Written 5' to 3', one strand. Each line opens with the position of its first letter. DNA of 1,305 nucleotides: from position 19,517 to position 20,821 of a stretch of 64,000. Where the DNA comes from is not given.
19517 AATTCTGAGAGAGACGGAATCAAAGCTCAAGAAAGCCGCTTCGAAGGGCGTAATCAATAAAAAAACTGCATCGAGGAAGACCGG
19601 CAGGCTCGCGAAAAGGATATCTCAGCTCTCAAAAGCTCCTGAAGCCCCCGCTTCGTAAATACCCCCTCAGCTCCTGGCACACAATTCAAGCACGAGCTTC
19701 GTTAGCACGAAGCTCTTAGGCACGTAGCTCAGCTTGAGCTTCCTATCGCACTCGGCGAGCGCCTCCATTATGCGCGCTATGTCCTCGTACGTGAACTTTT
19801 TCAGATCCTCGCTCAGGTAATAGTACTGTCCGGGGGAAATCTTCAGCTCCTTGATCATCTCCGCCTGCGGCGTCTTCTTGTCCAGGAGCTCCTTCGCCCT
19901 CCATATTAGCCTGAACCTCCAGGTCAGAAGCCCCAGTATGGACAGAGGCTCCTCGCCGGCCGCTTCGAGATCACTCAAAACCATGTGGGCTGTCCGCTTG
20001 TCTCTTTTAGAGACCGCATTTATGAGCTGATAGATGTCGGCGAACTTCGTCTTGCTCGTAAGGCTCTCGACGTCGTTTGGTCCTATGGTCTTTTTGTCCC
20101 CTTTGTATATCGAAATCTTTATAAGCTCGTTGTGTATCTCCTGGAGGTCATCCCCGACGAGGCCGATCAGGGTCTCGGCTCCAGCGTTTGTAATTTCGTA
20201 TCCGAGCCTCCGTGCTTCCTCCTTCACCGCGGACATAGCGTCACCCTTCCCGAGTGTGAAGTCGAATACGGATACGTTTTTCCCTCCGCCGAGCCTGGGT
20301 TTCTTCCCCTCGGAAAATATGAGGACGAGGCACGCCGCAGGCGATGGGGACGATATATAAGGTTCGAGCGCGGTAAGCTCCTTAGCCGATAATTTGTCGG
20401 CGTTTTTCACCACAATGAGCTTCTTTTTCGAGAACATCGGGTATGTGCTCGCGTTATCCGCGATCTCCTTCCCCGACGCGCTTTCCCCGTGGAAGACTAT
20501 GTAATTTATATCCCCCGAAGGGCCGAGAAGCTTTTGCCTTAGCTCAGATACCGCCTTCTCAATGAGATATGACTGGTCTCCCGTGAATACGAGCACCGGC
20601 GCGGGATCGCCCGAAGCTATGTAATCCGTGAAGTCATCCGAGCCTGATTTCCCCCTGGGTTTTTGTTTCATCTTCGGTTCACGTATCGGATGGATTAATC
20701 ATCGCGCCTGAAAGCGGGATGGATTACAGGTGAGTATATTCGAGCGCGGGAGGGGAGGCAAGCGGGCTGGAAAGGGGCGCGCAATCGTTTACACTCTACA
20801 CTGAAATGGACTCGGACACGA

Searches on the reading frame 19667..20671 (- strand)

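Call 58: search_protein_families(library=pfam, proteins=[window:19667-20671:-], max_evalue=0.0001)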
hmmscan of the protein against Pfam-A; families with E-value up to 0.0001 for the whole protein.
window:19667-20671:- (334 aa): 2 families
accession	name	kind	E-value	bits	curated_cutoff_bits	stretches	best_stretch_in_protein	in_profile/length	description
PF21694.2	DNA_pol3_delta_C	-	2e-23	83.1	27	1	212-329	3-120/121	DNA polymerase III delta subunit, C-terminal domain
PF06144.19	DNA_pol3_delta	-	1.1e-13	51.7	21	1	28-124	2-104/124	DNA polymerase III, delta subunit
